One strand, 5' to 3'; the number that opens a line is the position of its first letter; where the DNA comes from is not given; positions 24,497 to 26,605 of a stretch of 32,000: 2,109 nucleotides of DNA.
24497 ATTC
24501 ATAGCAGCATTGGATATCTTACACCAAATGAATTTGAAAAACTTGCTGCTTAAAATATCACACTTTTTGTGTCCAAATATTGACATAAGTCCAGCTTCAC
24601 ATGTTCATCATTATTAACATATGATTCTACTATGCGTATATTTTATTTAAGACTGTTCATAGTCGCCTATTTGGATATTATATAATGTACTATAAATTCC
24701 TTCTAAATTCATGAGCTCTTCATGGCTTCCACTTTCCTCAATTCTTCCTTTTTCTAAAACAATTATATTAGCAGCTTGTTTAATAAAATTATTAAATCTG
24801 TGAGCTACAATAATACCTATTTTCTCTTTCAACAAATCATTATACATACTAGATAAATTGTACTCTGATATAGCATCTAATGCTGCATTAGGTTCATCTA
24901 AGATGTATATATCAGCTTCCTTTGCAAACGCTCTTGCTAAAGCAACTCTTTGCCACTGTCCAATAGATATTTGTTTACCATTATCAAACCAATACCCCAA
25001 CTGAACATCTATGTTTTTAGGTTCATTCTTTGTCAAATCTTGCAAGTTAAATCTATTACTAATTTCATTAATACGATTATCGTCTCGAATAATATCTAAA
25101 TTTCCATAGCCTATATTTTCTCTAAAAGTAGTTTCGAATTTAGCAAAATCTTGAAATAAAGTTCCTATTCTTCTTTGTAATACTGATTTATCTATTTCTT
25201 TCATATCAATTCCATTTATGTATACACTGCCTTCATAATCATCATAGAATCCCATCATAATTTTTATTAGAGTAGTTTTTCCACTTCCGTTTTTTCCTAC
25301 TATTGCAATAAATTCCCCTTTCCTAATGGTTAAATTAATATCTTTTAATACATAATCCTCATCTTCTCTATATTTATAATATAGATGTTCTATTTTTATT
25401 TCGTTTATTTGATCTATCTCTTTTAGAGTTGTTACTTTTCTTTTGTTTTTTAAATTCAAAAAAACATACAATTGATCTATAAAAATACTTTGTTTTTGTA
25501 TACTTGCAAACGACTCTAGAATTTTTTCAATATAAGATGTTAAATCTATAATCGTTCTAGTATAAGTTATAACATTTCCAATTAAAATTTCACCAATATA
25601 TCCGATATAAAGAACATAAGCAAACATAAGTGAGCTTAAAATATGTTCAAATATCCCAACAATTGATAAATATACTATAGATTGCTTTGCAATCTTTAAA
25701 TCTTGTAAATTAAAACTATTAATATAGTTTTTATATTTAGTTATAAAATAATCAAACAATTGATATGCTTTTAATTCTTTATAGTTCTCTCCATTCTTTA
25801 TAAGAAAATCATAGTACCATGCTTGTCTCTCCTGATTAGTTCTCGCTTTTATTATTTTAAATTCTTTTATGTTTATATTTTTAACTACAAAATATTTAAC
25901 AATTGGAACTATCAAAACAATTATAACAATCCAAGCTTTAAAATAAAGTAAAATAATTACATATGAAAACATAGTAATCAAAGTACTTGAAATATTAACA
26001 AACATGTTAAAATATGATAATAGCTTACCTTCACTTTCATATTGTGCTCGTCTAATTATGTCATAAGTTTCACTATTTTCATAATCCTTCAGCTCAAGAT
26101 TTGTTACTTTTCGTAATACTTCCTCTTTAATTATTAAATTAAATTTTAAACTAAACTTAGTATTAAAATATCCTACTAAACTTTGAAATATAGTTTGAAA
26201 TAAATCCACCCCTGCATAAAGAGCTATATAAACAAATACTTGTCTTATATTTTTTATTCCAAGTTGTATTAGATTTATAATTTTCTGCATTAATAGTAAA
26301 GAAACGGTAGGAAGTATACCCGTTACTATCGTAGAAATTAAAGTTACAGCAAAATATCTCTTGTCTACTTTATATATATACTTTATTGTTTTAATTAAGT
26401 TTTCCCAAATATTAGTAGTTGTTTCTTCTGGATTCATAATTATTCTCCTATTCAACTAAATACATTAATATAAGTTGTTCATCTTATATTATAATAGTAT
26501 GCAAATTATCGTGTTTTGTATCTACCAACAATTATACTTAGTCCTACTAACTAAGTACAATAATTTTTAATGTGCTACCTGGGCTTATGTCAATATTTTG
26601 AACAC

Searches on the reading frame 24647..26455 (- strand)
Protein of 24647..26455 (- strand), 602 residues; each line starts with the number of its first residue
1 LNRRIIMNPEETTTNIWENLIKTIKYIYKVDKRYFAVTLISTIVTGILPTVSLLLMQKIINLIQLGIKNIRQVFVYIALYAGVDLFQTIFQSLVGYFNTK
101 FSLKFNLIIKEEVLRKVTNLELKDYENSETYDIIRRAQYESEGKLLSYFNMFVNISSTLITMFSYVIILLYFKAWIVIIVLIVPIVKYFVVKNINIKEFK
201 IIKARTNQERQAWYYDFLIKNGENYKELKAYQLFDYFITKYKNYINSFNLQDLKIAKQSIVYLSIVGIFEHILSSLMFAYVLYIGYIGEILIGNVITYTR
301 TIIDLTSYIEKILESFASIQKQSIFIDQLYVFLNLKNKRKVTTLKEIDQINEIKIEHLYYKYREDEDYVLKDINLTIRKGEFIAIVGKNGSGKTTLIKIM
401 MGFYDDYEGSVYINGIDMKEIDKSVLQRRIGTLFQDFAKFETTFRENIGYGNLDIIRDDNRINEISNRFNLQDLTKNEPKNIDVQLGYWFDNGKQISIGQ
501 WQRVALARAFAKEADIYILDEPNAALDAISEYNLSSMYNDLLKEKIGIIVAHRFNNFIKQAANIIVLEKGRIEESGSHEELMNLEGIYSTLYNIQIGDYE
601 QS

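Call 4: search_protein_families(library=pfam, proteins=[window:24647-26455:-], max_evalue=0.01)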
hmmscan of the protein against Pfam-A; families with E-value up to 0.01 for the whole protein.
window:24647-26455:- (602 aa): 5 families
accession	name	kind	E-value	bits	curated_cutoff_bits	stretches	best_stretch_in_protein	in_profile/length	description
PF00005.33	ABC_tran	-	2.2e-33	116.2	25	1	370-523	1-136/137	ABC transporter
PF02463.25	SMC_N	-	1.1e-07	32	40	1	380-565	24-209/220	RecF/RecN/SMC N terminal domain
PF00664.28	ABC_membrane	-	1.7e-05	25.1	28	1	38-299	4-264/274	ABC transporter transmembrane region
PF13304.12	AAA_21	-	0.00089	19.8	27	1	382-403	1-22/304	AAA domain, putative AbiEii toxin, Type IV TA system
PF13555.12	AAA_29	-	0.0088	16.2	27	0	376-397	18-39/61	P-loop containing region of AAA domain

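Call 5: search_protein_families(library=ncbifam, proteins=[window:24647-26455:-], max_evalue=0.01)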
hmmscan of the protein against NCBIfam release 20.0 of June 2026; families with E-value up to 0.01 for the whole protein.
window:24647-26455:- (602 aa): 185 families (the best 25 are shown)
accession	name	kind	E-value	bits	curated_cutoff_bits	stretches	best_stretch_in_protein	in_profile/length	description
TIGR02203.1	MsbA_lipidA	equivalog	5.6e-80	269.4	602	1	34-597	15-571/572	lipid A export permease/ATP-binding protein MsbA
TIGR03375.1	type_I_sec_LssB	subfamily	5.8e-61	206.7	693.1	1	80-583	195-690/696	type I secretion system permease/ATPase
TIGR02204.1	MsbA_rel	hypoth_equivalog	3.7e-60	204.2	780.4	1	25-595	7-575/576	ABC transporter, permease/ATP-binding protein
TIGR01846.1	type_I_sec_HlyB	subfamily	2.9e-59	201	725.55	1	27-596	134-693/694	type I secretion system permease/ATPase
NF045513.1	HepA_fam_ABC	equivalog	5.5e-58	196.8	725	1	72-595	93-609/610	heterocyst formation ABC transporter subunit HepA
TIGR03796.1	NHLM_micro_ABC1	equivalog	1.5e-57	195.4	853.3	1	15-591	140-708/710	NHLP family bacteriocin export ABC transporter peptidase/permease/ATPase subunit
NF008381.0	PRK11176.1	equivalog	2.3e-57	194.7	867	1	22-597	11-581/582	lipid A ABC transporter ATP-binding protein/permease MsbA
NF010178.0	PRK13657.1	equivalog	3.2e-57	194.3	733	1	24-594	11-569/588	glucan ABC transporter ATP-binding protein/ permease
TIGR03797.1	NHLM_micro_ABC2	equivalog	8.2e-55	186.5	709.4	1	25-595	128-685/686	NHLP bacteriocin export ABC transporter permease/ATPase subunit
TIGR01842.1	type_I_sec_PrtD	subfamily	6.6e-52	176.8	510.15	1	32-582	6-541/544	type I secretion system permease/ATPase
TIGR00958.1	3a01208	subfamily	1.6e-51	175.4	874.6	1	20-591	149-710/711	antigen peptide transporter 2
NF008379.0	PRK11174.1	equivalog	4.9e-50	170.8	684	1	327-593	322-582/588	heme ABC transporter permease/ATP-binding protein CydD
TIGR02857.1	CydD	equivalog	1.6e-49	169.3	435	1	329-566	297-528/529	thiol reductant ABC exporter subunit CydD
NF045998.1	cleave_ABC_plasm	equivalog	1.4e-48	165.7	500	1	5-565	126-671/673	Mbov_0121 family peptidase domain-containing ABC transporter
TIGR01192.1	chvA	subfamily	3.3e-46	158.1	585.4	1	21-592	8-567/585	glucan export ABC transporter ATP-binding protein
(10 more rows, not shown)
